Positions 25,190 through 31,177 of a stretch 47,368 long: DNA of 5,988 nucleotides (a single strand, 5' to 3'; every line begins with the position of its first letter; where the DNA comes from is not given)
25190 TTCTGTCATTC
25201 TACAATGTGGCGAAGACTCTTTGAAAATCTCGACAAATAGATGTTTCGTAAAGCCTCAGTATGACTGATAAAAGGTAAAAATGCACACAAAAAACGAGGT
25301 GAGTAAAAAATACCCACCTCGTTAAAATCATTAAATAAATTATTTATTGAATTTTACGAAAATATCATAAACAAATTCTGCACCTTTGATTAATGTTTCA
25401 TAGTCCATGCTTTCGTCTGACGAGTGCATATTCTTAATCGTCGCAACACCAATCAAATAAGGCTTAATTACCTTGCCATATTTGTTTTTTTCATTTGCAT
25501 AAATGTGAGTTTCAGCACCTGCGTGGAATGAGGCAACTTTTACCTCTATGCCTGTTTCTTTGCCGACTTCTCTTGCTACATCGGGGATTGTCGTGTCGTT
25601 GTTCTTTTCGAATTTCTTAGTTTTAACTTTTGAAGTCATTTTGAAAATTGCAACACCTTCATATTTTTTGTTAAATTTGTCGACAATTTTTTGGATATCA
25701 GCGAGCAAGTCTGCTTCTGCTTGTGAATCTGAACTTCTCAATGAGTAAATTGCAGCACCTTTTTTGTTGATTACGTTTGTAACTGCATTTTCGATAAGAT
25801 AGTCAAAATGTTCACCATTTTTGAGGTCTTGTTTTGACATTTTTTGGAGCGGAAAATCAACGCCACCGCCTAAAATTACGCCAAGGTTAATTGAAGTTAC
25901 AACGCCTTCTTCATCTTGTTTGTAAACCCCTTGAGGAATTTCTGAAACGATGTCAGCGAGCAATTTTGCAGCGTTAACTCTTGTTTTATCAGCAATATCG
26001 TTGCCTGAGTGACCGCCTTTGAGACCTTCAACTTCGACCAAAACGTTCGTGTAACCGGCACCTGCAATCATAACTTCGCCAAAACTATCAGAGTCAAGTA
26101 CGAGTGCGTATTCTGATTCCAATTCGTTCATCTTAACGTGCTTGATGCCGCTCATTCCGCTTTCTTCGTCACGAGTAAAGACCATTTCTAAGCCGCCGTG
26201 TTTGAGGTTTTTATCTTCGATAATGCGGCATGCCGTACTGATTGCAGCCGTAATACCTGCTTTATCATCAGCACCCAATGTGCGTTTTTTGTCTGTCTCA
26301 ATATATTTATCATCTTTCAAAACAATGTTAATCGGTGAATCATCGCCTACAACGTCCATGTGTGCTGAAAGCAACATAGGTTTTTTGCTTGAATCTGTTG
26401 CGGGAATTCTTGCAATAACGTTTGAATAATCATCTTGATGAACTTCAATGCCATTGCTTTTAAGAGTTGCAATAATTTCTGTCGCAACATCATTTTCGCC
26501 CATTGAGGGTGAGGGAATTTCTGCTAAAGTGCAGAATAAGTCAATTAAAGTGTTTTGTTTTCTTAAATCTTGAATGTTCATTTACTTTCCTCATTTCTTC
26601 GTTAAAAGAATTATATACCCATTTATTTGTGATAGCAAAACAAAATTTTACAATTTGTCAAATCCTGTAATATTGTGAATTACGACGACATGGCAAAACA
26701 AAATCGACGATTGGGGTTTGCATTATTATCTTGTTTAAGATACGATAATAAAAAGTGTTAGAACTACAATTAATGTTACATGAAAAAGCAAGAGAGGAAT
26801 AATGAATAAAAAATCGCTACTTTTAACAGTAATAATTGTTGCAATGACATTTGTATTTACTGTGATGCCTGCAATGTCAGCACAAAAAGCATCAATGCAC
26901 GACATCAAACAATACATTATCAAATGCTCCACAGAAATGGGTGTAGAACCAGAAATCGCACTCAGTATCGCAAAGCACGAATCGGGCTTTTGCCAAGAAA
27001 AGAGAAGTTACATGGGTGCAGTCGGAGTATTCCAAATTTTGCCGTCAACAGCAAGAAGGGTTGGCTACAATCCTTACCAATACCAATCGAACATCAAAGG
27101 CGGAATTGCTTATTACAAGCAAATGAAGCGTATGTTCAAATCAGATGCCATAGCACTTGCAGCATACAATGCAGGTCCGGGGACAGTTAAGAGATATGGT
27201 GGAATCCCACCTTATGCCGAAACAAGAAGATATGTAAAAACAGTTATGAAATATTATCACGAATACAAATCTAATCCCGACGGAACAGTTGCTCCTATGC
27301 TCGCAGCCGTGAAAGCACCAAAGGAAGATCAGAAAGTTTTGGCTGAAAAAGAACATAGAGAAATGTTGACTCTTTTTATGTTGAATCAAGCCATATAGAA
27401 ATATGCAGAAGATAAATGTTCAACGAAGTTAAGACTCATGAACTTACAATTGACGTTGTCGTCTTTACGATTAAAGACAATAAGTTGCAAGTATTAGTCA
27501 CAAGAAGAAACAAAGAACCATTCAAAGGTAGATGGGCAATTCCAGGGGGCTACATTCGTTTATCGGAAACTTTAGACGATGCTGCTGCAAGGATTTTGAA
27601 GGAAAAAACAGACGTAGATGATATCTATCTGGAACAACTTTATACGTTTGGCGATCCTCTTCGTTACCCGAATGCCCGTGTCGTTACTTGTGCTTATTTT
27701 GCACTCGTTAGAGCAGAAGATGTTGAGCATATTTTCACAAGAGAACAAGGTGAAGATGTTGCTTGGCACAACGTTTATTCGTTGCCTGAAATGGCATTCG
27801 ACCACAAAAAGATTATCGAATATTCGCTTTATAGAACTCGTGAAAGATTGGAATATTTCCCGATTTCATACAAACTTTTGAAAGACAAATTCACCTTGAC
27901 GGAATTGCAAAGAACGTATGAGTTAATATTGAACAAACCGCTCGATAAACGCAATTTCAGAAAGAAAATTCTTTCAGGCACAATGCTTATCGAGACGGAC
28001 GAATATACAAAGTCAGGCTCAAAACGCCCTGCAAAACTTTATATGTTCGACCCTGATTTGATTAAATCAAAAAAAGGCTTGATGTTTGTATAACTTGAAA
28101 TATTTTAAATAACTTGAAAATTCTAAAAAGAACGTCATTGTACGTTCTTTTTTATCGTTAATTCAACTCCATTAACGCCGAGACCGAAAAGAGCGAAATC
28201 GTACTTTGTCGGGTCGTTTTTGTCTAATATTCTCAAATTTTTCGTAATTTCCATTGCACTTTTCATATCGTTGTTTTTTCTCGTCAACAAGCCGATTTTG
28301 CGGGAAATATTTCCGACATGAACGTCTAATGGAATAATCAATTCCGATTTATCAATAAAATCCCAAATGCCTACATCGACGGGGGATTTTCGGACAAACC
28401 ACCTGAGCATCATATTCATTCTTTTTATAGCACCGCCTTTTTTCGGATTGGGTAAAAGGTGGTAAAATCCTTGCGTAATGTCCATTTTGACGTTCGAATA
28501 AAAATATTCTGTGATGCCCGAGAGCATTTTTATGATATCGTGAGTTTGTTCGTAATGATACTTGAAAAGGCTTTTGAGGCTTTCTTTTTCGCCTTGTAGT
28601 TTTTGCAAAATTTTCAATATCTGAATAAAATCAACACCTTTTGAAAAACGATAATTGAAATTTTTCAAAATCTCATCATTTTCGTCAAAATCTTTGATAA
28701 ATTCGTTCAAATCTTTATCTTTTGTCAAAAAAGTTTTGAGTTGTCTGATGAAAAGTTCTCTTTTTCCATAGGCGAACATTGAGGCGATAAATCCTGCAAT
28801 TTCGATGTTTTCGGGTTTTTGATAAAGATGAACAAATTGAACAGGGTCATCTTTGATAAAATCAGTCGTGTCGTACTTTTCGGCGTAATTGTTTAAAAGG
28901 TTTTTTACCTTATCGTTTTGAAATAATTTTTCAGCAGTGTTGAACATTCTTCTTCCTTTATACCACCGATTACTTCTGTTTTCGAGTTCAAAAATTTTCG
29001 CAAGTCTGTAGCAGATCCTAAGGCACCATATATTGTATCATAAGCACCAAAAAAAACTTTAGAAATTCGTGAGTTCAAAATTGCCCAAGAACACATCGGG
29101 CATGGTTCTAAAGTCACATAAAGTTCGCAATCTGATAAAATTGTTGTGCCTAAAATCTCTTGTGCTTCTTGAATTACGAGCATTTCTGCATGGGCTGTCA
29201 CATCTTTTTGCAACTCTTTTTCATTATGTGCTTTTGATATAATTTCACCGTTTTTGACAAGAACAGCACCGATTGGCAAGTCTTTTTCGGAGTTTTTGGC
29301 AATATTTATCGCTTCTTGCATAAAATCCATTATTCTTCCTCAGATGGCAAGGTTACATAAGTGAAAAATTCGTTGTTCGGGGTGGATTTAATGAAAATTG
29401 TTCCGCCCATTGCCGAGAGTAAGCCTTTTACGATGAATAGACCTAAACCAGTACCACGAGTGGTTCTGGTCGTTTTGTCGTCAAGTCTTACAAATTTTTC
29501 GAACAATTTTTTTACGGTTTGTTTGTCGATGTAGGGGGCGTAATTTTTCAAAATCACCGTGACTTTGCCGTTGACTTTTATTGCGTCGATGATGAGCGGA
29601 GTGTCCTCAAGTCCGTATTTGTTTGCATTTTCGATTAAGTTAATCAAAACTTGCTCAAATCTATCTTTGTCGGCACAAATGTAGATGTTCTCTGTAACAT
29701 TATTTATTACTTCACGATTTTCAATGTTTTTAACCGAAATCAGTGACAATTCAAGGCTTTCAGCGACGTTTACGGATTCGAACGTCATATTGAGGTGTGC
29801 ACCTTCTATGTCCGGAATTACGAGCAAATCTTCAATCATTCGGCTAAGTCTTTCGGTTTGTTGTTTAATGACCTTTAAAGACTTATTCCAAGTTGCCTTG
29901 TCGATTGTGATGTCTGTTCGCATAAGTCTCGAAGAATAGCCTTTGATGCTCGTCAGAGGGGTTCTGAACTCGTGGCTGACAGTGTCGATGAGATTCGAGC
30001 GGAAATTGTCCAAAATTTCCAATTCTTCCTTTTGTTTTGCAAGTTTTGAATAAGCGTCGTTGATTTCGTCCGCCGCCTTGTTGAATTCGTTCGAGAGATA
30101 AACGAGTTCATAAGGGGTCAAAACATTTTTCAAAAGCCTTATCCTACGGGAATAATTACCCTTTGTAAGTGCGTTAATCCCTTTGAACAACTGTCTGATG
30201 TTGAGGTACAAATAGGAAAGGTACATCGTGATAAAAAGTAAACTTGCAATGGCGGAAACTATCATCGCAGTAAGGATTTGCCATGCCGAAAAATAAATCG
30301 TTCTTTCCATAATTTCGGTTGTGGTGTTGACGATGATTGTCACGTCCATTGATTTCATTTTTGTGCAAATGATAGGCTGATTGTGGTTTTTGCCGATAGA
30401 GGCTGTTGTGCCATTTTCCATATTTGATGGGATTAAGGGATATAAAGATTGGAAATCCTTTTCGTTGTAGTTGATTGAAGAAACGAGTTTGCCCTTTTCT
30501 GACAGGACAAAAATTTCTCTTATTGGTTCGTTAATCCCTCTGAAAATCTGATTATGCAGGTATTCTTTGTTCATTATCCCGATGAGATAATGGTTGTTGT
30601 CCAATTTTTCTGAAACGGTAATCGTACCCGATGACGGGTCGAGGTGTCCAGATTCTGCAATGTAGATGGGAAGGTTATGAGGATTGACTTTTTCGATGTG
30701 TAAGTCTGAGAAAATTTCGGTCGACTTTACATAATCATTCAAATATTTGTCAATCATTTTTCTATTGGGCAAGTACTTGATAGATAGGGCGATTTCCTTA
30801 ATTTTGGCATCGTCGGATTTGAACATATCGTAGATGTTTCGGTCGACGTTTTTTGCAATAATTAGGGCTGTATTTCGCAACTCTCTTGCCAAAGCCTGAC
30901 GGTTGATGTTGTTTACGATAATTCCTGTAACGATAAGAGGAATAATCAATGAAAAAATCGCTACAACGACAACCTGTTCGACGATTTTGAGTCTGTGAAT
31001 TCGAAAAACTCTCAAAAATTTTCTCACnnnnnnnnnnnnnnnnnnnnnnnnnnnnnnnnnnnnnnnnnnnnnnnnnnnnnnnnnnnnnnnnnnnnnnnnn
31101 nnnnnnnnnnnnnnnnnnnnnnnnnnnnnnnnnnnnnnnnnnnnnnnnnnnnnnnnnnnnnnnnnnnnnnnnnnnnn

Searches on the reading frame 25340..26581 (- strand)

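Call 30: search_protein_families(library=pfam, proteins=[window:25340-26581:-])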
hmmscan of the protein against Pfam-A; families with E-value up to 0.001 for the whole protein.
window:25340-26581:- (413 aa): 3 families
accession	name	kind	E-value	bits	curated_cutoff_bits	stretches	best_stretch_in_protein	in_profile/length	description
PF01546.33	Peptidase_M20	-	1.6e-13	51.5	24.6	1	70-407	1-203/206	Peptidase family M20/M25/M40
PF04389.22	Peptidase_M28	-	4.4e-10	40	21.3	1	54-168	1-96/193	Peptidase family M28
PF07687.19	M20_dimer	-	0.00053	20.4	21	0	188-308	16-107/107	Peptidase dimerisation domain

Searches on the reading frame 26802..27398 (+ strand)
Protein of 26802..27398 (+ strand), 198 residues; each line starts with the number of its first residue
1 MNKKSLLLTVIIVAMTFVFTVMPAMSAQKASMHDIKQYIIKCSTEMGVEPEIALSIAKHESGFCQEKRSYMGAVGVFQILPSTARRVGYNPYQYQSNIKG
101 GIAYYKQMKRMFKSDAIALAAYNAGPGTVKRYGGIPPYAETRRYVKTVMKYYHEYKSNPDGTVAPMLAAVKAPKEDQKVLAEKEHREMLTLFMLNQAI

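Call 30: search_protein_families(library=pfam, proteins=[window:26802-27398:+])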
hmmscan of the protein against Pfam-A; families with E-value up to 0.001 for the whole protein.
window:26802-27398:+ (198 aa): 1 family
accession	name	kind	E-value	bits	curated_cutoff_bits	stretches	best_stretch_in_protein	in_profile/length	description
PF01464.25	SLT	-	2e-18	66.5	21.3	1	38-135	2-107/117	Transglycosylase SLT domain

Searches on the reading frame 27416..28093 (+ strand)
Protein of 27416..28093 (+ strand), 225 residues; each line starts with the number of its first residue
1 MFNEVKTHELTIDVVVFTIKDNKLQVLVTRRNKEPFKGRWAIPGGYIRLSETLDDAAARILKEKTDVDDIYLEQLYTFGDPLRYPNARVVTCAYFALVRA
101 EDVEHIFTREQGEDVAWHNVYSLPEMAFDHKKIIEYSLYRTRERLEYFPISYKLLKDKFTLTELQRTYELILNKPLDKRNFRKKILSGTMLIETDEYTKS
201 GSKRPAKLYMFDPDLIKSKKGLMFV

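Call 30: search_protein_families(library=pfam, proteins=[window:27416-28093:+])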
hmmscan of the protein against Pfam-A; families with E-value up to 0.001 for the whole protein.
window:27416-28093:+ (225 aa): 4 families
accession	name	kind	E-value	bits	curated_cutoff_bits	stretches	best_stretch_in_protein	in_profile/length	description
PF21906.2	NrtR_WHD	-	6.4e-26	90.7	27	1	152-211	2-61/61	NrtR DNA-binding winged helix domain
PF00293.34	NUDIX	-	1.7e-15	57.6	21.1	1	12-135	4-132/134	NUDIX domain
PF19368.5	AraR_C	-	4.7e-12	46.4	23.8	1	147-220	1-75/82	AraR C-terminal winged HTH domain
PF14815.12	NUDIX_4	-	0.0006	20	35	0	15-67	1-51/113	NUDIX domain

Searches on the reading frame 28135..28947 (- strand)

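Call 30: search_protein_families(library=pfam, proteins=[window:28135-28947:-])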
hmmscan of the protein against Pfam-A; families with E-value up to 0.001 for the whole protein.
window:28135-28947:- (270 aa): 1 family
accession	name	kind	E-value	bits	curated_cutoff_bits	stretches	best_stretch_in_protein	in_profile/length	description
PF09674.15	DUF2400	-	1.6e-72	244.7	25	1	34-258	1-224/225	Protein of unknown function (DUF2400)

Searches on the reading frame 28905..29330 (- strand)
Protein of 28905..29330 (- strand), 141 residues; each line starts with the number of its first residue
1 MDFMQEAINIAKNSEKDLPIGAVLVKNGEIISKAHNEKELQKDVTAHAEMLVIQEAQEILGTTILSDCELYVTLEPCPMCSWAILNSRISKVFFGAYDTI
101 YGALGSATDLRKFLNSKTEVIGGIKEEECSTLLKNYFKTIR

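Call 30: search_protein_families(library=pfam, proteins=[window:28905-29330:-])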
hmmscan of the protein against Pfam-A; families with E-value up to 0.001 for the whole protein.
window:28905-29330:- (141 aa): 4 families
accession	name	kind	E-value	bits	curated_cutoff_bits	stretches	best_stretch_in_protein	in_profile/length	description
PF14437.12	MafB19-deam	-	5.1e-32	111.2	27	1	4-141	7-142/142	MafB19-like deaminase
PF00383.29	dCMP_cyt_deam_1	-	6.2e-27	93.9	25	1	2-95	6-101/102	Cytidine and deoxycytidylate deaminase zinc-binding region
PF14439.12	Bd3614-deam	-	2.2e-08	34.5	38.5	1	15-112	5-104/113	Bd3614-like deaminase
PF18750.7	SNAD4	-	0.00078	19.9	27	0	37-86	22-73/130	Secreted Novel AID/APOBEC-like Deaminase 4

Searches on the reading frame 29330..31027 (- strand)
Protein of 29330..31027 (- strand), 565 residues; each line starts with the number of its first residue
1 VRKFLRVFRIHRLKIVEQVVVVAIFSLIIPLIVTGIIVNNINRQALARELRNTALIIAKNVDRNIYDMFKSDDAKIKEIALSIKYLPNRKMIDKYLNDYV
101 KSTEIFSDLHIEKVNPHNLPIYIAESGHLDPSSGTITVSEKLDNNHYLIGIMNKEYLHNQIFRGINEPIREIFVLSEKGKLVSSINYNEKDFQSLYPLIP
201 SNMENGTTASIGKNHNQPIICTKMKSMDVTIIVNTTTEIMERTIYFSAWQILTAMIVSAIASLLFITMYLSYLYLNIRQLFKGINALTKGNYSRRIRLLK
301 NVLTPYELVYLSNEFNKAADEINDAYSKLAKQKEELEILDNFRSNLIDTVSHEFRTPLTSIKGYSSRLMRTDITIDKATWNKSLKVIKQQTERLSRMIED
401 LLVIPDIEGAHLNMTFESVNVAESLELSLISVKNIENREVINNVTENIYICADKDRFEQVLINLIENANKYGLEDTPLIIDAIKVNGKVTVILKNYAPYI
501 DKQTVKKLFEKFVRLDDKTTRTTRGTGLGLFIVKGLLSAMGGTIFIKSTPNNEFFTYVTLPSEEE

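Call 31: search_protein_families(library=pfam, proteins=[window:29330-31027:-])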
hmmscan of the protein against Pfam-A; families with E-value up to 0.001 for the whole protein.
window:29330-31027:- (565 aa): 2 families
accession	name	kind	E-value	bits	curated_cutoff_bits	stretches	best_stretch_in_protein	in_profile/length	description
PF02518.31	HATPase_c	-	2.3e-17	63.9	26.4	1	453-562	2-109/111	Histidine kinase-, DNA gyrase B-, and HSP90-like ATPase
PF00512.31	HisKA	-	1.5e-14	54.3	26.9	1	343-407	2-63/66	His Kinase A (phospho-acceptor) domain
